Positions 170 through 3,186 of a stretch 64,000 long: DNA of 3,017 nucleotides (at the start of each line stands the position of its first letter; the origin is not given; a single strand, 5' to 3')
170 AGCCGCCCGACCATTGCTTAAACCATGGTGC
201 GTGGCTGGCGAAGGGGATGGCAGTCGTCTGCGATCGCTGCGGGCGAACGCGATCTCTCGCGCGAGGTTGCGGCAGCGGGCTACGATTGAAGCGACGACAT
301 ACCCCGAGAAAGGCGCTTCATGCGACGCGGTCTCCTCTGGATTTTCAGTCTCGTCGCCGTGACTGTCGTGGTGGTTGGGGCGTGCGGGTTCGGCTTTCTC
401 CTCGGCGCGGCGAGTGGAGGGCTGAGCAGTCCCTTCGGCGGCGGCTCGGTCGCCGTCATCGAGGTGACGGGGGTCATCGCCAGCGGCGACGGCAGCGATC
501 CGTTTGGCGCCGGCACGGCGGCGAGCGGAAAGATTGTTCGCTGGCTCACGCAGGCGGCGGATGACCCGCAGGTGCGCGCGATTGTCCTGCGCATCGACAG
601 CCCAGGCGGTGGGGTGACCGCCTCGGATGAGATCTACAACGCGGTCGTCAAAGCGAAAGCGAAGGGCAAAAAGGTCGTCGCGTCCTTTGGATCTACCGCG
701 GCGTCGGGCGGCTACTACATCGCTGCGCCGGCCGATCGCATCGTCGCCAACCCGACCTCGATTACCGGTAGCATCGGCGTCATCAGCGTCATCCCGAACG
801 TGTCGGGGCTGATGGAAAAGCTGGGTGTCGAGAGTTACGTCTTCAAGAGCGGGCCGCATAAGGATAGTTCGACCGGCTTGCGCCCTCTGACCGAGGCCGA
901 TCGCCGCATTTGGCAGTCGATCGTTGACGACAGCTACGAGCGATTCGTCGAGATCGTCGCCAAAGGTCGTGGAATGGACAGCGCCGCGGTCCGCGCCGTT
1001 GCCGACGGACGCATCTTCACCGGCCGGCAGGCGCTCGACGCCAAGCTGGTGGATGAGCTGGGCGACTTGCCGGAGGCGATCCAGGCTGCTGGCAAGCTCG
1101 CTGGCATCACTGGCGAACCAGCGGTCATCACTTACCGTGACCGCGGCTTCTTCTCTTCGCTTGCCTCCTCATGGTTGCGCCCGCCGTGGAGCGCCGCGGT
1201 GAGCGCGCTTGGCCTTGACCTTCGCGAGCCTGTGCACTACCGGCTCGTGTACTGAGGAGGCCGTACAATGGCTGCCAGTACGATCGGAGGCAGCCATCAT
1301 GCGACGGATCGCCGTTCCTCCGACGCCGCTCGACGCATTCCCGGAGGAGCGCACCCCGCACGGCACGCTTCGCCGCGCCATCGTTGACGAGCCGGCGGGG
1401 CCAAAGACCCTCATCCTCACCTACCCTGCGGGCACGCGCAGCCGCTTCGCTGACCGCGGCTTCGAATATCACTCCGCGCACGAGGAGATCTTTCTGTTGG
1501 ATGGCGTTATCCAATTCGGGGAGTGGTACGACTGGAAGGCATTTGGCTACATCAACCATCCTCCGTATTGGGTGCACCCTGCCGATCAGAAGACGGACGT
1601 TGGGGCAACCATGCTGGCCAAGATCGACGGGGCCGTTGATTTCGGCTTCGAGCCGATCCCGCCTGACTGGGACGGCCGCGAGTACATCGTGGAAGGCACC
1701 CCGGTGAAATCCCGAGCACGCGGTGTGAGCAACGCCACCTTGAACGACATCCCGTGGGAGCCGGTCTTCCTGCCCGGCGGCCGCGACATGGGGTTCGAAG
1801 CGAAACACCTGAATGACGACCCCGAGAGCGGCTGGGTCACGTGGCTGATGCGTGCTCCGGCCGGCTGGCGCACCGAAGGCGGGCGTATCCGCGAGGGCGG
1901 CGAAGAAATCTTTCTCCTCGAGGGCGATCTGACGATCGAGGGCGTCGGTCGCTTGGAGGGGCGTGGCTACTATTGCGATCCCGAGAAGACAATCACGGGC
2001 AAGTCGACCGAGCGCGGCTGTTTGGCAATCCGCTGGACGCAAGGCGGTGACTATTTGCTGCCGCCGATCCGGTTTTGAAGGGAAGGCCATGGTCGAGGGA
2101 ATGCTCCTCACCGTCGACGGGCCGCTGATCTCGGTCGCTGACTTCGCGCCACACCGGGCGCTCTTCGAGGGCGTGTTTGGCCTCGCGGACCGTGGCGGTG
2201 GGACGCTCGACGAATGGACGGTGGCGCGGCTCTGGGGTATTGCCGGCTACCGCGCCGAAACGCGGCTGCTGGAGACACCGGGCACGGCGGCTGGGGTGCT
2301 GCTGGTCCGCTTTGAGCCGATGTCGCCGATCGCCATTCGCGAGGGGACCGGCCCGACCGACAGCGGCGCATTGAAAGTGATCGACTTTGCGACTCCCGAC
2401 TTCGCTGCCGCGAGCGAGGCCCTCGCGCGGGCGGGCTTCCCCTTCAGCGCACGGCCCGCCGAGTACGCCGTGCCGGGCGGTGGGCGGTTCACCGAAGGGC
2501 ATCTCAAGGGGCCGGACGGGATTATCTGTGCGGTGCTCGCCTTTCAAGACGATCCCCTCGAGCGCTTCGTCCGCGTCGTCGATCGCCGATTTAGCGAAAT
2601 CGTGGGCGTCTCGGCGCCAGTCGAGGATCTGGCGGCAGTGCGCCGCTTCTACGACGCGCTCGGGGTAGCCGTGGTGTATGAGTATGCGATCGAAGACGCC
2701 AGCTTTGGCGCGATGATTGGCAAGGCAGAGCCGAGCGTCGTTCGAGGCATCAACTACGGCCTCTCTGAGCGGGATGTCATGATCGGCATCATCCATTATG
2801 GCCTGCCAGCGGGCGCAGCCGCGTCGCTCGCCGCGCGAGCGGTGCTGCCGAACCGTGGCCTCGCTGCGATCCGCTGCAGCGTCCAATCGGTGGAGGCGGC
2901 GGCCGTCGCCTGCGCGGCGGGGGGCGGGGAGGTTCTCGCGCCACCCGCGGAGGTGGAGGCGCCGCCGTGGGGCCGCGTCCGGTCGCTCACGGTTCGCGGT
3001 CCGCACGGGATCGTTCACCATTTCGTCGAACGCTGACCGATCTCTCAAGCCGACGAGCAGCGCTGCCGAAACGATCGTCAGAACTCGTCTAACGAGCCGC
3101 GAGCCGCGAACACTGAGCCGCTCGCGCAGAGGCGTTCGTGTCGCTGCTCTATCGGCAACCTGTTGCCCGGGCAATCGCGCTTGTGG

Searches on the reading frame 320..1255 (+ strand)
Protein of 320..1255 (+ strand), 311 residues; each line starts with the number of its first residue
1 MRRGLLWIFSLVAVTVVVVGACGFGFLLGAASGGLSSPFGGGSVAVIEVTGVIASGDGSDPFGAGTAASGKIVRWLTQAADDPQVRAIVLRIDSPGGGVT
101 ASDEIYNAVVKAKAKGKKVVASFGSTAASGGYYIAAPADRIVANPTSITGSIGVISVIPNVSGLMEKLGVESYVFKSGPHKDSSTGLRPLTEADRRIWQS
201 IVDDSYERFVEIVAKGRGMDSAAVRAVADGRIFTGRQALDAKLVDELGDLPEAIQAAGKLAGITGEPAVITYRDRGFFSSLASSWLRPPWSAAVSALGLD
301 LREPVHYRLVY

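Call 9: search_protein_families(library=pfam, proteins=[window:320-1255:+], max_evalue=0.001)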
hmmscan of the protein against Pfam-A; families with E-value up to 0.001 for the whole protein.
window:320-1255:+ (311 aa): 4 families
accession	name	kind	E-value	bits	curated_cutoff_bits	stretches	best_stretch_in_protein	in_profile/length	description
PF01343.23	Peptidase_S49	-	2.5e-51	174.1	24.9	1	112-263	2-153/154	Peptidase family S49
PF25145.1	NfeD1b_N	-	7.9e-10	39.1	40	1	78-156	24-99/189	NfeD1b, N-terminal domain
PF01972.22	SDH_protease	-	9.4e-07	28.6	31.3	1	69-152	78-155/286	ClpP-like SDH-type serine proteinase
PF00574.28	CLP_protease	-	2e-05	25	20.2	1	71-138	32-96/182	Clp protease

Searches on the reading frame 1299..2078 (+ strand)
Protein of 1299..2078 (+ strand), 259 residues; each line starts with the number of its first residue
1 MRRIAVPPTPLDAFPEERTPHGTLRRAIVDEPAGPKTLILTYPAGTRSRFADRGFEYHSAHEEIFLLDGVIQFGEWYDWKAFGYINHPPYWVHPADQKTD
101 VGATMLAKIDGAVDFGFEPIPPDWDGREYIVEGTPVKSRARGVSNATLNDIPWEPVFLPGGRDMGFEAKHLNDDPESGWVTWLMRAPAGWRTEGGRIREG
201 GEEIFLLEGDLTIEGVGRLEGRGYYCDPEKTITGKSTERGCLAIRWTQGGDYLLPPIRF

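Call 71: find_encoding_contigs(protein=window:1299-2078:+, flank=10000, max_places=8)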
Protein window:1299-2078:+ (259 aa): 1 contig read that carries it; 1 place shown.
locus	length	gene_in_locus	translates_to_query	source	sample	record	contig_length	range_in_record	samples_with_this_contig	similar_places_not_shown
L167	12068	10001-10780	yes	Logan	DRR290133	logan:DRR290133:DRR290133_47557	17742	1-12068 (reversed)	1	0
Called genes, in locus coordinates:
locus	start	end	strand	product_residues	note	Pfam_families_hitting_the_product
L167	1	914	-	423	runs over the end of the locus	PF13439:Glyco_transf_4 (weak), PF13579:Glyco_trans_4_4 (weak), PF00534:Glycos_transf_1, PF13692:Glyco_trans_1_4, PF13524:Glyco_trans_1_2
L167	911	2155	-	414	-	PF13439:Glyco_transf_4, PF13579:Glyco_trans_4_4, PF20706:GT4-conflict, PF00534:Glycos_transf_1, PF13692:Glyco_trans_1_4, PF13524:Glyco_trans_1_2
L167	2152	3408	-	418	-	PF13439:Glyco_transf_4, PF13579:Glyco_trans_4_4, PF13439:Glyco_transf_4, PF20706:GT4-conflict, PF00534:Glycos_transf_1, PF13692:Glyco_trans_1_4, PF13524:Glyco_trans_1_2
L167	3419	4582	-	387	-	PF00534:Glycos_transf_1, PF13692:Glyco_trans_1_4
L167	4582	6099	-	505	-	PF13641:Glyco_tranf_2_3, PF00535:Glycos_transf_2, PF13632:Glyco_trans_2_3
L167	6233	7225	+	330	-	PF03706:LPG_synthase_TM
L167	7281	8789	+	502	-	-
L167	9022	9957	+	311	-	PF00574:CLP_protease (faint), PF01972:SDH_protease (weak), PF25145:NfeD1b_N, PF01343:Peptidase_S49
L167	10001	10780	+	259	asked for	PF12973:Cupin_7 (faint)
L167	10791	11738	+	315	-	PF00903:Glyoxalase (faint)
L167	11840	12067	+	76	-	?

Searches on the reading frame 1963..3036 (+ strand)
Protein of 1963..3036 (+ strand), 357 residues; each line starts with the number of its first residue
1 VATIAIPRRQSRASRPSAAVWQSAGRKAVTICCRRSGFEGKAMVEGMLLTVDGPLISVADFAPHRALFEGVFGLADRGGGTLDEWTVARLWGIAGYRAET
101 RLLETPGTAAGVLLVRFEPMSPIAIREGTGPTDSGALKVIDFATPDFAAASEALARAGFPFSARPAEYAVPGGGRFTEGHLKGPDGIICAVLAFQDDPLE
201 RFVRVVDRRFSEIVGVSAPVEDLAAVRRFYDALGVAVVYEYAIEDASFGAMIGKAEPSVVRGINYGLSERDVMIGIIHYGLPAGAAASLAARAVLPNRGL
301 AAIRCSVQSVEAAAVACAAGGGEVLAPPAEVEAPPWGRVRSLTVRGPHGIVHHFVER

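Call 9: search_protein_families(library=pfam, proteins=[window:1963-3036:+], max_evalue=0.001)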
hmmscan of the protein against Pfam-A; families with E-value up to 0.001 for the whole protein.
window:1963-3036:+ (357 aa): 1 family
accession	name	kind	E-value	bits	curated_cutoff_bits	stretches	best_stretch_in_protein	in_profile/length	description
PF00903.31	Glyoxalase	-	1.4e-06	29.1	20.6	0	216-350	5-117/121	Glyoxalase/Bleomycin resistance protein/Dioxygenase superfamily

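Call 70: find_encoding_contigs(protein=window:2089-3036:+, flank=10000, max_places=8)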
Protein window:2089-3036:+ (315 aa): 1 contig read that carries it; 1 place shown.
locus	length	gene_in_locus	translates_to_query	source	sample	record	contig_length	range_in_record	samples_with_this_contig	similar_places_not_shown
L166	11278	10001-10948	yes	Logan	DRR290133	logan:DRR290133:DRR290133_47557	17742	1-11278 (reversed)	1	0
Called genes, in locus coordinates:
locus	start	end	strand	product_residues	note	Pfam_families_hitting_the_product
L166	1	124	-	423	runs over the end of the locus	PF13439:Glyco_transf_4 (weak), PF13579:Glyco_trans_4_4 (weak), PF00534:Glycos_transf_1, PF13692:Glyco_trans_1_4, PF13524:Glyco_trans_1_2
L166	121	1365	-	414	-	PF13439:Glyco_transf_4, PF13579:Glyco_trans_4_4, PF20706:GT4-conflict, PF00534:Glycos_transf_1, PF13692:Glyco_trans_1_4, PF13524:Glyco_trans_1_2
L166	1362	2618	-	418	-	PF13439:Glyco_transf_4, PF13579:Glyco_trans_4_4, PF13439:Glyco_transf_4, PF20706:GT4-conflict, PF00534:Glycos_transf_1, PF13692:Glyco_trans_1_4, PF13524:Glyco_trans_1_2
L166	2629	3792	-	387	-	PF00534:Glycos_transf_1, PF13692:Glyco_trans_1_4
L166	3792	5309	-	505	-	PF13641:Glyco_tranf_2_3, PF00535:Glycos_transf_2, PF13632:Glyco_trans_2_3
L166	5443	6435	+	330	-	PF03706:LPG_synthase_TM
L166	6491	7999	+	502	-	-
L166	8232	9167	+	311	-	PF00574:CLP_protease (faint), PF01972:SDH_protease (weak), PF25145:NfeD1b_N, PF01343:Peptidase_S49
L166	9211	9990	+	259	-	PF12973:Cupin_7 (faint)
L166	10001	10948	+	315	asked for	PF00903:Glyoxalase (faint)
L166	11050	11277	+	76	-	?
